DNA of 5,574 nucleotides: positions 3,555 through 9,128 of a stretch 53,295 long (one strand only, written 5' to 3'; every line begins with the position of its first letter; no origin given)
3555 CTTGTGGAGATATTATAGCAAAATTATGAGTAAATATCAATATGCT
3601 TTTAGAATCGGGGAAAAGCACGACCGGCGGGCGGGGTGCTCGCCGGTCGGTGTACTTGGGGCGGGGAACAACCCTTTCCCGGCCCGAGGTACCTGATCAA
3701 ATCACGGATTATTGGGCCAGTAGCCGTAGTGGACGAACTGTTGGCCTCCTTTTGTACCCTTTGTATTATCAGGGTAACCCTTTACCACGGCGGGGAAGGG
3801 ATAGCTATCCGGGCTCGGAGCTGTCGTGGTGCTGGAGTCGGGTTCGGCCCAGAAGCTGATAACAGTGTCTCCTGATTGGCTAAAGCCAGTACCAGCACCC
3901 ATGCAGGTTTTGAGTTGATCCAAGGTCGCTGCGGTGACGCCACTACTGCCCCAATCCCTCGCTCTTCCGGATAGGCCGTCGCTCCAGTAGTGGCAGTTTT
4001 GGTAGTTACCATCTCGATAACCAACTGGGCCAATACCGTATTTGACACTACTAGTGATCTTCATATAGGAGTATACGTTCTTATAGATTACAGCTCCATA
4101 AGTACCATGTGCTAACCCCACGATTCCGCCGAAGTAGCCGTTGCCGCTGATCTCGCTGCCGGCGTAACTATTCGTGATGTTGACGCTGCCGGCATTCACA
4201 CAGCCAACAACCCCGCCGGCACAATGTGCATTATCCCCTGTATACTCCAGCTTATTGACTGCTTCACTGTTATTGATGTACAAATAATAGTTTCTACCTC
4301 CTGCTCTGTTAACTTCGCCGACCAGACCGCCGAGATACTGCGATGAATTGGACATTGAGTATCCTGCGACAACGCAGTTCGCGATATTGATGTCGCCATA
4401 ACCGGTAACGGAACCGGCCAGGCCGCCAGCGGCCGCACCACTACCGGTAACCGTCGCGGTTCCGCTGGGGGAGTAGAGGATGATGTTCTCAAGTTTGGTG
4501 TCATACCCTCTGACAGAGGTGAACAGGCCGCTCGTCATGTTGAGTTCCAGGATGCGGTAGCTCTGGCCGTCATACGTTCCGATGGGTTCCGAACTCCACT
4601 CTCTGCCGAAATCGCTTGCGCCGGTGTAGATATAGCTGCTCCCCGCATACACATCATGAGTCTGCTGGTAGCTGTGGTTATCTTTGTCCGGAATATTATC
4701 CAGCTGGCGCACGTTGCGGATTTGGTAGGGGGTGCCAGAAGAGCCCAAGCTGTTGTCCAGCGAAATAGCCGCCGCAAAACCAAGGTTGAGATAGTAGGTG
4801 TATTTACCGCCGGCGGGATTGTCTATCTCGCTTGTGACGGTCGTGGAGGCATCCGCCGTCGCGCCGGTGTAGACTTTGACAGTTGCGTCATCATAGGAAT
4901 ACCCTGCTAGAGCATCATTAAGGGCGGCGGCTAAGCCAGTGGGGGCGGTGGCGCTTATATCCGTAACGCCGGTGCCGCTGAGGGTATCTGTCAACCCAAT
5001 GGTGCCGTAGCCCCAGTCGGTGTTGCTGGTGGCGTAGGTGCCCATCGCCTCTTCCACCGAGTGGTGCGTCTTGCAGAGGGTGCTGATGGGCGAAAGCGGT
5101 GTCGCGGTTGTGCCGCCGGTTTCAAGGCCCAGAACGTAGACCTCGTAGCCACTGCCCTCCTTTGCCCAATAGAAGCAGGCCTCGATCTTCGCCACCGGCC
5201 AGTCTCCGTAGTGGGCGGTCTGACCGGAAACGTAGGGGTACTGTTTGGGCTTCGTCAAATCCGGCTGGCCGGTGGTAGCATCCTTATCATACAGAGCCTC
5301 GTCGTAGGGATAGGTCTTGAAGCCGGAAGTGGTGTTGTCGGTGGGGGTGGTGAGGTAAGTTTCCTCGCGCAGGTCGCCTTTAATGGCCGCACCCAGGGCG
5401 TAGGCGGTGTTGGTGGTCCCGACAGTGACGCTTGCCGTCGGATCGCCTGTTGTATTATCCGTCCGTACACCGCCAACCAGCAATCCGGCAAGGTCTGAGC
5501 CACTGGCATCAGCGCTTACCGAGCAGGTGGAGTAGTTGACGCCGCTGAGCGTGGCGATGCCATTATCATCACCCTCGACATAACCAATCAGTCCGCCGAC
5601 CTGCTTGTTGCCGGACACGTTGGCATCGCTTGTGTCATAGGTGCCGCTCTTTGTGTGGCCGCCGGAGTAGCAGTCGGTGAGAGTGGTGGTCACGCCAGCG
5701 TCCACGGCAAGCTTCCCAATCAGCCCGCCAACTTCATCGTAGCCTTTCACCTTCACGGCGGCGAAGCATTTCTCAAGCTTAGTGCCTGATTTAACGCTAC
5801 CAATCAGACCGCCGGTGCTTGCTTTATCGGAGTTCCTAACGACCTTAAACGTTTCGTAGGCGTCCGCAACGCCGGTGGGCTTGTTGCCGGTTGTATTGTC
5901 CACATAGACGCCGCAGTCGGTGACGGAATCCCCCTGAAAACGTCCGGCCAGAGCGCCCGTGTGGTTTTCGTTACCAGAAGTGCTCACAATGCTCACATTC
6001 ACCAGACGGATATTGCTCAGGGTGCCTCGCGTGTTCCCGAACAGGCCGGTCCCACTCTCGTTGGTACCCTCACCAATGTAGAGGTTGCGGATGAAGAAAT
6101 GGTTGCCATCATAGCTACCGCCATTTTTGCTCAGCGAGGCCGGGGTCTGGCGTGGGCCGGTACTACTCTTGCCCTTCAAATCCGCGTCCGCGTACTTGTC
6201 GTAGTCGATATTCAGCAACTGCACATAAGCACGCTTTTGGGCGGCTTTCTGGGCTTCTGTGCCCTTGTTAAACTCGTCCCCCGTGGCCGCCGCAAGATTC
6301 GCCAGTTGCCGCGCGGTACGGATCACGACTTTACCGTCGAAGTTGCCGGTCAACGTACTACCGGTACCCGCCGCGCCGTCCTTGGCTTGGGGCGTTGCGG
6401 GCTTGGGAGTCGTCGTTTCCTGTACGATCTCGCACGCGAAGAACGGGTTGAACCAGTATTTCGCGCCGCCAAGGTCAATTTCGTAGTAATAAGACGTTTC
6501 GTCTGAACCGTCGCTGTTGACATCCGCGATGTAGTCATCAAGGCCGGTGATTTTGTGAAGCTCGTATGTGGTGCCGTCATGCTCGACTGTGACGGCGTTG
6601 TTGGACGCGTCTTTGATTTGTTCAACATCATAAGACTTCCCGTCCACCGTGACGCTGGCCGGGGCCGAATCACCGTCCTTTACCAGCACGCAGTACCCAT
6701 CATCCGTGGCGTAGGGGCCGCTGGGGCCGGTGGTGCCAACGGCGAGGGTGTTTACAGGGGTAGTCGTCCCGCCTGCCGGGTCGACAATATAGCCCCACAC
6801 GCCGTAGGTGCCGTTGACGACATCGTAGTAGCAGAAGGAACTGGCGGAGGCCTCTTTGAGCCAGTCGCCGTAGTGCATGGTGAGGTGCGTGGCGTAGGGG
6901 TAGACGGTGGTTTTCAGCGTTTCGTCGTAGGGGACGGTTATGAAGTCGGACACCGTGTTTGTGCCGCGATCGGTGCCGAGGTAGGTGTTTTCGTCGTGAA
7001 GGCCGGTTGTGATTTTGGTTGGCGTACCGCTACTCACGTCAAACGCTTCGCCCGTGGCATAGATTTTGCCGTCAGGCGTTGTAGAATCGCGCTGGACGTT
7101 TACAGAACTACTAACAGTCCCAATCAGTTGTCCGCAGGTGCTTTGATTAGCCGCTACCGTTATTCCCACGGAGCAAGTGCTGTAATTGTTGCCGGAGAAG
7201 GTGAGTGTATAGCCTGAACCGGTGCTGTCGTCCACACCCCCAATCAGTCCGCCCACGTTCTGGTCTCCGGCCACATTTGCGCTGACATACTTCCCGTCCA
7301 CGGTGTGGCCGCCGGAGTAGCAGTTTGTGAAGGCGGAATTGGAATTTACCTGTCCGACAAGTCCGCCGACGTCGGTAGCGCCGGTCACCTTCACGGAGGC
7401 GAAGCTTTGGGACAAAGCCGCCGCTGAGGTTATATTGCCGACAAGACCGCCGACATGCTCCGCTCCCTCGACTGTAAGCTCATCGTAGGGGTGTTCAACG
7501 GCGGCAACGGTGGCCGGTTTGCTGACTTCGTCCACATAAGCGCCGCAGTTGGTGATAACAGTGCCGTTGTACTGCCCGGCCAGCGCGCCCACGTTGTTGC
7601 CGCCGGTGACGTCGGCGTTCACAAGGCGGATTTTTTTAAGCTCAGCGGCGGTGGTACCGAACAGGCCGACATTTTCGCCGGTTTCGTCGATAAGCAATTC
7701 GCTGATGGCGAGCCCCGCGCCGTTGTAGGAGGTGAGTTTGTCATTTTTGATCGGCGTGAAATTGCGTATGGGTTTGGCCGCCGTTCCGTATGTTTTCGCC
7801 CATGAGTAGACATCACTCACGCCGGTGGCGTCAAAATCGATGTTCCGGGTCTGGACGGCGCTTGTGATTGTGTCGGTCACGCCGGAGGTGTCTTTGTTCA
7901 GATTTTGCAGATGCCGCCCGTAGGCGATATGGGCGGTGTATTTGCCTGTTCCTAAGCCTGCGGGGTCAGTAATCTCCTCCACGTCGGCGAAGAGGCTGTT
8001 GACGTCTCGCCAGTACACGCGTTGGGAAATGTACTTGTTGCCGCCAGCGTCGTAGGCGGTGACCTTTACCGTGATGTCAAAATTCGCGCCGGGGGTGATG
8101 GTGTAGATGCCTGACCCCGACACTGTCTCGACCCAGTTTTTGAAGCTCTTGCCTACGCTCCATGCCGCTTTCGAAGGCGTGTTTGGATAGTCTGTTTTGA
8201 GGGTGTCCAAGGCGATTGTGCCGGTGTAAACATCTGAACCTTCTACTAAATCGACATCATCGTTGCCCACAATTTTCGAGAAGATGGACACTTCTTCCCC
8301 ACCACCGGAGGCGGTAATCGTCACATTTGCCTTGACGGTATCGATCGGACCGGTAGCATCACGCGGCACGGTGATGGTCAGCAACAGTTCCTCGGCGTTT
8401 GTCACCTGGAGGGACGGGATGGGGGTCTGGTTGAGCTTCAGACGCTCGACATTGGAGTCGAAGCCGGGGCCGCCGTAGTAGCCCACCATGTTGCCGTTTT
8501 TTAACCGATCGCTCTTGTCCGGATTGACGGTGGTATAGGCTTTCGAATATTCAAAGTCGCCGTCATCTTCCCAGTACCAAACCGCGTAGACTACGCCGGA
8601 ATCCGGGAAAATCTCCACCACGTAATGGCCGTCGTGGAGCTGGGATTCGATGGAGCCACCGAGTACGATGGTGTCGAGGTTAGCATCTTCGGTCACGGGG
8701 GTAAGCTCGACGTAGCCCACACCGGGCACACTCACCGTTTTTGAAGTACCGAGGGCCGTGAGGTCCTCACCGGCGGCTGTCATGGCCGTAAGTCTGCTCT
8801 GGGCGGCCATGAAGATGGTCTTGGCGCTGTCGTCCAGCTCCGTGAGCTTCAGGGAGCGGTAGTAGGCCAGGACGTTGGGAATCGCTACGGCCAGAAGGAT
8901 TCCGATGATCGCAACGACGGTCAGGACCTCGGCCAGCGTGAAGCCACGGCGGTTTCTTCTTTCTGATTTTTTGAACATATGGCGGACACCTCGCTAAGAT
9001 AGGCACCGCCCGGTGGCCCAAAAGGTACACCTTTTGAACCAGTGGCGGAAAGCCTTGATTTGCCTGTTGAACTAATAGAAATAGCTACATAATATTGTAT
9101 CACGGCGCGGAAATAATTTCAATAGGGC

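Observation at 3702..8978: A 1758-aa modular type IV pilin-like protein with three GLUG-repeat modules, each ending in HYG(D/Y)WP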

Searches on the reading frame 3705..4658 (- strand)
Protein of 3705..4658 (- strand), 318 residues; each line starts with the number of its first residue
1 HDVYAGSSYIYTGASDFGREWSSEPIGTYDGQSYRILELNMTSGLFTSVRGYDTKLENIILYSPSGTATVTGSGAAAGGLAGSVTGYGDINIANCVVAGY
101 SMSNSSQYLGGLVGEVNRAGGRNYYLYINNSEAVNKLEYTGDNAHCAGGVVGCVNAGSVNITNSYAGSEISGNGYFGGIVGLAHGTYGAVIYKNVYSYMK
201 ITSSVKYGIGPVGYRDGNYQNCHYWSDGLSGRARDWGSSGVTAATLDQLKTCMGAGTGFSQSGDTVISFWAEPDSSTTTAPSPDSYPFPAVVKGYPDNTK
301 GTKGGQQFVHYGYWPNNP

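Call 63: search_protein_families(library=pfam, proteins=[window:3705-4658:-], max_evalue=10)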
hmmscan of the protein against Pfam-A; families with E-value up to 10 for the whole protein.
window:3705-4658:- (318 aa): 2 families
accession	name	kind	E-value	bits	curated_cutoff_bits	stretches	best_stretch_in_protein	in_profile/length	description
PF07581.17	Glug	-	0.24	12.3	20.5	2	74-99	2-25/28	The GLUG motif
PF05792.18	Candida_ALS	-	1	10.3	25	1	265-282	2-20/33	Candida agglutinin-like (ALS)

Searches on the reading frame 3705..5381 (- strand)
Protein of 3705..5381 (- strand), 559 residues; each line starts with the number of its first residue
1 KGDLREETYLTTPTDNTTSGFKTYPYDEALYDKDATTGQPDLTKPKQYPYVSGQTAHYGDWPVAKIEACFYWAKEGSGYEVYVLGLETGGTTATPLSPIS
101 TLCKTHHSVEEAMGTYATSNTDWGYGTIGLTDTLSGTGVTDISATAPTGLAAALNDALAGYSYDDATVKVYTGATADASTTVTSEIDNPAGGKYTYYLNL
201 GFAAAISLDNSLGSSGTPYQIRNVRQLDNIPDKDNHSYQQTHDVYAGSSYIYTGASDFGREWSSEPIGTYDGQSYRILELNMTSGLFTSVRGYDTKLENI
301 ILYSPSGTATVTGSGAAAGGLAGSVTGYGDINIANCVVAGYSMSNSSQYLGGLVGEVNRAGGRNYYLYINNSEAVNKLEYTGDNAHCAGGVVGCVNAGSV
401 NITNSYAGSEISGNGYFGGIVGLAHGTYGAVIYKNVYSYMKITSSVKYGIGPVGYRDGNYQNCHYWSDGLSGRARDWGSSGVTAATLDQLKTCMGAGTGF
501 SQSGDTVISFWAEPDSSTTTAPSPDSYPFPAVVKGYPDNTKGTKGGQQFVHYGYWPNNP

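Call 74: predict_structure(alignment_id=A3)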
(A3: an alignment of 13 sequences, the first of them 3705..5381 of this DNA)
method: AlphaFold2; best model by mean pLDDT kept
length: 559 residues; sequences in the alignment: 13
mean_pLDDT: 77.2   pTM: 0.78
mean pLDDT of the five models: 77.2, 75.4, 74.9, 72.7, 65.9
residues with pLDDT >= 90: 209; 70-90: 197; 50-70: 59; < 50: 94
segments of 3 or more residues with pLDDT < 50: 1-26, 48-61, 497-528, 537-548, 553-559
pLDDT, mean of each block of 10 residues (from residue 1): 30 31 45 76 58 43 76 86 85 82 73 64 88 77 72 86 74 90 88 92 93 92 92 91 85 90 82 88 96 88 88 92 93 91 94 94 84 91 87 94 91 94 88 92 92 85 90 83 86 57 34 31 40 49 45 40
secondary structure, 60 per line:
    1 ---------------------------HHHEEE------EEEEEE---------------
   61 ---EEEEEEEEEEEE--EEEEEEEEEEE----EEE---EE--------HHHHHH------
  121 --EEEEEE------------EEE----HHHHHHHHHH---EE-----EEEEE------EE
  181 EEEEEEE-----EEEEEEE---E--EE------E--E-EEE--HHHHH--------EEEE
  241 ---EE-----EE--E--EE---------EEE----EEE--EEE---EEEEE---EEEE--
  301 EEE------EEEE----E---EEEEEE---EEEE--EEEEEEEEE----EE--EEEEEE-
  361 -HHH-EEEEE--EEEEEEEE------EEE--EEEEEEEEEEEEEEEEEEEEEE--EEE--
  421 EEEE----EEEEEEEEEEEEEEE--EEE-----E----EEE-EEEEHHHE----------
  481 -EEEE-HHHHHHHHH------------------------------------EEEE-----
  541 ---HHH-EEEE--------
elements in order: E31-33 E40-45 E64-75 E78-88 E93-95 H109-114 E123-128 E141-143 H148-157 E168-172 E179-187 E193-199 E219-221 H224-228 E237-240 E269-271 E276-278 E281-283 E287-291 E295-298 E301-303 E310-313 E322-327 E331-334 E337-345 E354-359 E366-370 E373-380 E387-389 E392-413 E416-418 E421-424 E429-443 E446-448 E459-461 E463-466 E482-485 H487-495 E532-535 E548-551

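Call 77: fold_search(model_id=the predicted structure, library=pdb)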
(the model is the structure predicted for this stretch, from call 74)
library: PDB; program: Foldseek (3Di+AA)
matches with E <= 10: 177; with E <= 0.001: 4
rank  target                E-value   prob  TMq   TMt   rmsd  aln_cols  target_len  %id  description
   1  3n6z                  1.0e-05  1.00  0.31  0.47   7.5       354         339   18  Crystal structure of a putative immunoglobulin A1 protease (BACOVA_03286) from Bacteroides ovatus at 1.30 A resolution (released 2010-07-21)
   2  7uvl_P                2.2e-05  1.00  0.31  0.15  14.5       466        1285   14  IgA1 Protease with IgA1 substrate (released 2022-11-23)
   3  6xjb                  1.6e-04  1.00  0.33  0.16  14.3       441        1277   13  IgA1 Protease (released 2020-12-09)
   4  6xja_P                2.6e-04  1.00  0.32  0.16  12.7       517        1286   14  Streptococcus Pneumoniae IgA1 Protease with IgA1 substrate (released 2021-01-20)
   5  7jgj_A                3.6e-02  0.93  0.29  0.14  14.3       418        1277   14  IgA1 Protease in complex with neutralizing mAb (released 2020-12-09)
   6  4yzx_B                1.2e-01  0.23  0.15  0.32  11.3       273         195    9  C. bescii Family 3 pectate lyase double mutant K108A/D107N in complex with trigalacturonic acid (released 2015-12-23)
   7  7xks                  1.6e-01  0.23  0.18  0.26  13.1       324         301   10  Crystal structure of an alkaline pectate lyase from Bacillus clausii (released 2023-03-29)
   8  4z06_B                1.8e-01  0.21  0.15  0.32  11.3       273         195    9  C. bescii Family 3 pectate lyase double mutant K108A/R133A in complex with ALPHA-D-GALACTOPYRANURONIC ACID (released 2015-12-23)
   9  4z03_A                2.2e-01  0.16  0.14  0.31  11.2       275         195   10  C. bescii Family 3 pectate lyase double mutant K108A in complex with trigalacturonic acid (released 2015-12-23)
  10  4yzq_B                2.7e-01  0.16  0.15  0.32  11.3       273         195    9  C. bescii Family 3 pectate lyase double mutant K108A/Q111N in complex with trigalacturonic acid (released 2015-12-23)
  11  4z03_B                2.7e-01  0.16  0.15  0.32  11.3       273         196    9  C. bescii Family 3 pectate lyase double mutant K108A in complex with trigalacturonic acid (released 2015-12-23)
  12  5awg_A                2.9e-01  0.07  0.11  0.14  16.6       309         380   11  Crystal structure of Hg-bound SufB-SufC-SufD complex from Escherichia coli (released 2015-11-11)
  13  4yz0_B                3.6e-01  0.30  0.17  0.39   9.6       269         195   10  C. bescii Family 3 pectate lyase double mutant K108A/E39Q in complex with trigalacturonic acid (released 2015-12-23)
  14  4yz0_A                3.6e-01  0.15  0.15  0.32  11.3       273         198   10  C. bescii Family 3 pectate lyase double mutant K108A/E39Q in complex with trigalacturonic acid (released 2015-12-23)
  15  4yzx_A                3.8e-01  0.14  0.15  0.31  11.4       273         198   10  C. bescii Family 3 pectate lyase double mutant K108A/D107N in complex with trigalacturonic acid (released 2015-12-23)
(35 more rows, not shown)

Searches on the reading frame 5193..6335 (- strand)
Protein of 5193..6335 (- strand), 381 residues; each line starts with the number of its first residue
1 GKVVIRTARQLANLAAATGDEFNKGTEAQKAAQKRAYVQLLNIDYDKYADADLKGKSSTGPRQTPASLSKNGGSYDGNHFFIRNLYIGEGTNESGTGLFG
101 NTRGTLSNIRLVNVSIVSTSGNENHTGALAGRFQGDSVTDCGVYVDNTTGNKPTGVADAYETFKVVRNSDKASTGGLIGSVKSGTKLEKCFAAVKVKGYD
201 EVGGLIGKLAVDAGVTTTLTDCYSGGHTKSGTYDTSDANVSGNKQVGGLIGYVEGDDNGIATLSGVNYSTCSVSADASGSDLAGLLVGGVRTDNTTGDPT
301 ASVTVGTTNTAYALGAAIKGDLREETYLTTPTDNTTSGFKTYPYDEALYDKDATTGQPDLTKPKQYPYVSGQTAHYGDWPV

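Call 63: search_protein_families(library=pfam, proteins=[window:5193-6335:-], max_evalue=10)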
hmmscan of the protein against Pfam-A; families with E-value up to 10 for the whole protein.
window:5193-6335:- (381 aa): 1 family
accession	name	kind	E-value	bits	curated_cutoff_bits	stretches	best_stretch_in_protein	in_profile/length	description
PF07581.17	Glug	-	0.022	15.6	20.5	1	242-262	1-17/28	The GLUG motif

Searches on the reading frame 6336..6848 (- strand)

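Call 63: search_protein_families(library=pfam, proteins=[window:6336-6848:-], max_evalue=10)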
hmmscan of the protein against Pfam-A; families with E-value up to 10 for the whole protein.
window:6336-6848:- (171 aa): 1 family
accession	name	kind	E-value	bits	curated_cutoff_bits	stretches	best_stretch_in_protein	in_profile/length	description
PF18140.6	PCC_BT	-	0.15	12.7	23.5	1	65-119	35-89/126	Propionyl-coenzyme A carboxylase BT domain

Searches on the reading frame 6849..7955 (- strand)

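Call 63: search_protein_families(library=pfam, proteins=[window:6849-7955:-], max_evalue=10)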
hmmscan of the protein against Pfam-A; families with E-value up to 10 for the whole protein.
window:6849-7955:- (369 aa): 1 family
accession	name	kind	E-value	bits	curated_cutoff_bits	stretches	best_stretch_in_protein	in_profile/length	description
PF07581.17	Glug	-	1e-06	29.2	20.5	3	164-191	1-28/28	The GLUG motif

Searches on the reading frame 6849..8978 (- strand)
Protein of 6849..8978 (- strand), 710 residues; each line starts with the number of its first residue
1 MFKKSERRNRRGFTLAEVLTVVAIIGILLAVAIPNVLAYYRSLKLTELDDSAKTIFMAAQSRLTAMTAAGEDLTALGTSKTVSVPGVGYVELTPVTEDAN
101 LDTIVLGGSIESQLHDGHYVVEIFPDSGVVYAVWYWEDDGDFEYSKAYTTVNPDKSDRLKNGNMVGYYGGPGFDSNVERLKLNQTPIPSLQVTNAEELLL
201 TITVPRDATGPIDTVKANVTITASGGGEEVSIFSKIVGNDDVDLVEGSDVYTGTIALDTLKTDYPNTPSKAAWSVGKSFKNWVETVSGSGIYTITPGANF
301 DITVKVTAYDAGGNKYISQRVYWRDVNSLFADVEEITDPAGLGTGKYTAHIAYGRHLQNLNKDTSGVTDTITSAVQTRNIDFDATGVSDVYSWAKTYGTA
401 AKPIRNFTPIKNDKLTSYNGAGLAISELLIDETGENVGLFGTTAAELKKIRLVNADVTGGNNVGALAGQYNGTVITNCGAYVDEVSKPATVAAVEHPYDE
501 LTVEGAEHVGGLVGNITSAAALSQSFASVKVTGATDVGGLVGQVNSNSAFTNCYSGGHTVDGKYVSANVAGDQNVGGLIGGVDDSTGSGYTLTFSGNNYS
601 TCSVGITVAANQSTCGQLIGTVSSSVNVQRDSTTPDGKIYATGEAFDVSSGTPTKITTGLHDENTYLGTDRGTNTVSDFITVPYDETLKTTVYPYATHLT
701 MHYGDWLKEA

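Call 55: predict_structure(alignment_id=A2)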
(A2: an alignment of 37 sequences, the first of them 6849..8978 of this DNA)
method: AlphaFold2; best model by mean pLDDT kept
length: 710 residues; sequences in the alignment: 37
mean_pLDDT: 80.3   pTM: 0.77
mean pLDDT of the five models: 80.3, 80.1, 78.2, 77.9, 76.7
residues with pLDDT >= 90: 279; 70-90: 282; 50-70: 69; < 50: 80
segments of 3 or more residues with pLDDT < 50: 1-11, 174-176, 238-246, 656-710
pLDDT, mean of each block of 10 residues (from residue 1): 41 71 83 82 90 92 87 86 75 86 89 89 85 86 81 85 87 52 76 95 73 80 86 60 51 90 75 81 88 93 88 82 93 94 93 98 94 97 90 90 88 97 94 96 98 95 98 95 70 68 95 97 92 95 96 78 79 91 86 81 80 78 82 60 66 51 35 32 38 35 38
secondary structure, 60 per line:
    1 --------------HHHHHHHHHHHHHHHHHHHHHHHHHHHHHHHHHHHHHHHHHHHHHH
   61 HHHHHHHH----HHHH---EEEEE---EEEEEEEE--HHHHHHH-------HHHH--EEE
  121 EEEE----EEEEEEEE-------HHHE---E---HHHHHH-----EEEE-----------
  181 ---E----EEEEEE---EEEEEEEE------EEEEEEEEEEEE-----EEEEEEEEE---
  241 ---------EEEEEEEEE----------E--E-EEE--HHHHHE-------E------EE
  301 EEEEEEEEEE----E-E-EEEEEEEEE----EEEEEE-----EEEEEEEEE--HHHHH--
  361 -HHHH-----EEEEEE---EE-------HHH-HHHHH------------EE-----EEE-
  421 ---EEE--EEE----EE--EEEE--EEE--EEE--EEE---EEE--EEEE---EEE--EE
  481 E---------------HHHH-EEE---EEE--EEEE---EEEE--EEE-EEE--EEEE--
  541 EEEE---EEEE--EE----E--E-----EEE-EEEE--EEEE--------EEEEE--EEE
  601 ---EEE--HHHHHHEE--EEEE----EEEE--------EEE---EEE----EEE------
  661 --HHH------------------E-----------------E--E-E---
elements in order (helices of 4 or more, strands of 3 or more residues): H15-68 H73-76 E80-84 E88-95 H98-104 H112-115 E118-124 E129-136 H155-160 E166-169 E189-194 E198-205 E212-223 E229-237 E250-258 E274-276 H279-283 E299-310 E319-327 E332-337 E343-351 H354-358 H362-365 E371-376 H393-397 E417-419 E424-426 E429-431 E440-443 E446-448 E451-453 E456-458 E462-464 E467-470 E474-476 E479-481 H497-500 E502-504 E508-510 E513-516 E520-523 E526-528 E530-532 E535-538 E541-544 E548-551 E569-571 E573-576 E579-582 E591-595 E598-600 E604-606 H609-614 E619-622 E627-630 E639-641 E645-647 E652-654

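Call 60: fold_search(model_id=the predicted structure, library=pdb)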
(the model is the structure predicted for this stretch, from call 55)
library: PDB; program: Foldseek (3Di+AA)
matches with E <= 10: 1246; with E <= 0.001: 0
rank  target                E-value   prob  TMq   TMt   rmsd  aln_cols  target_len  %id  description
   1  4u49_A                4.2e-03  0.35  0.09  0.18  21.7       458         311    8  Crystal structure of Pectate Lyase Pel3 from Pectobacterium carotovorum with two monomers in the A.U (released 2015-08-05)
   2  2ic2_B                5.3e-03  1.00  0.12  0.54   5.8       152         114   10  Crystal Structure of the First FNIII Domain of Ihog (released 2006-10-24)
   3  3vsq                  8.2e-03  0.97  0.11  0.31   9.6       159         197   12  Crystal Structure of the Cytoplasmic Domain of G-Protein-Gated Inward Rectifier Potassium Channel Kir3.2 E236R Mutant in (released 2013-05-08)
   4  3agw                  9.5e-03  0.93  0.10  0.30  15.7       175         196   10  Crystal Structure of the Cytoplasmic Domain of G-Protein-Gated Inward Rectifier Potassium Channel Kir3.2 in the absence  (released 2010-09-29)
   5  1va9_MODEL_1_A        1.2e-02  1.00  0.11  0.51   9.6       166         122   11  Solution structure of the second FNIII domain of DSCAML1 protein (released 2005-02-22)
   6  4u4b                  1.2e-02  0.28  0.10  0.18  22.9       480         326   10  Crystal Structure of Pectate Lyase Pel3 from Pectobacterium carotovorum with one monomer in the A.U. (released 2015-08-05)
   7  5dft_B                1.3e-02  1.00  0.10  0.57   5.3       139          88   13  Structure of the Eleventh Type III Domain from Human Fibronectin (released 2016-09-14)
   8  4gh7_B                1.5e-02  0.97  0.11  0.26  13.7       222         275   10  Crystal structure of Anticalin N7A in complex with oncofetal fibronectin fragment Fn7B8 (released 2012-12-26)
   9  2ed7_MODEL_1_A        1.5e-02  0.96  0.10  0.40   8.7       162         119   14  Solution structure of the first fibronectin type III domain of human Netrin receptor DCC (released 2008-02-26)
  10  3atf                  1.5e-02  0.89  0.10  0.29  15.8       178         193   11  Crystal Structure of the Kir3.2 Cytoplasmic Domain (Na+-free crystal soaked in 200 mM Cesium chloride) (released 2011-10-19)
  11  2wli_B                1.6e-02  0.99  0.12  0.29  13.7       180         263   12  POTASSIUM CHANNEL FROM MAGNETOSPIRILLUM MAGNETOTACTICUM (released 2010-06-09)
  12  5dft_A                1.6e-02  0.99  0.10  0.51   6.0       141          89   13  Structure of the Eleventh Type III Domain from Human Fibronectin (released 2016-09-14)
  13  3auw_B                1.6e-02  0.92  0.10  0.31   9.0       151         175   12  Cytoplasmic domain of inward rectifier potassium channel Kir3.2 in complex with cadmium (released 2011-10-05)
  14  3k2m_C                1.6e-02  0.99  0.11  0.50   5.6       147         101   15  Crystal Structure of Monobody HA4/Abl1 SH2 Domain Complex (released 2010-03-31)
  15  1x3d_MODEL_1_A        1.6e-02  0.93  0.11  0.40   6.8       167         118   11  Solution structure of the fibronectin type-III domain of human fibronectin type-III domain containing protein  (released 2005-11-02)
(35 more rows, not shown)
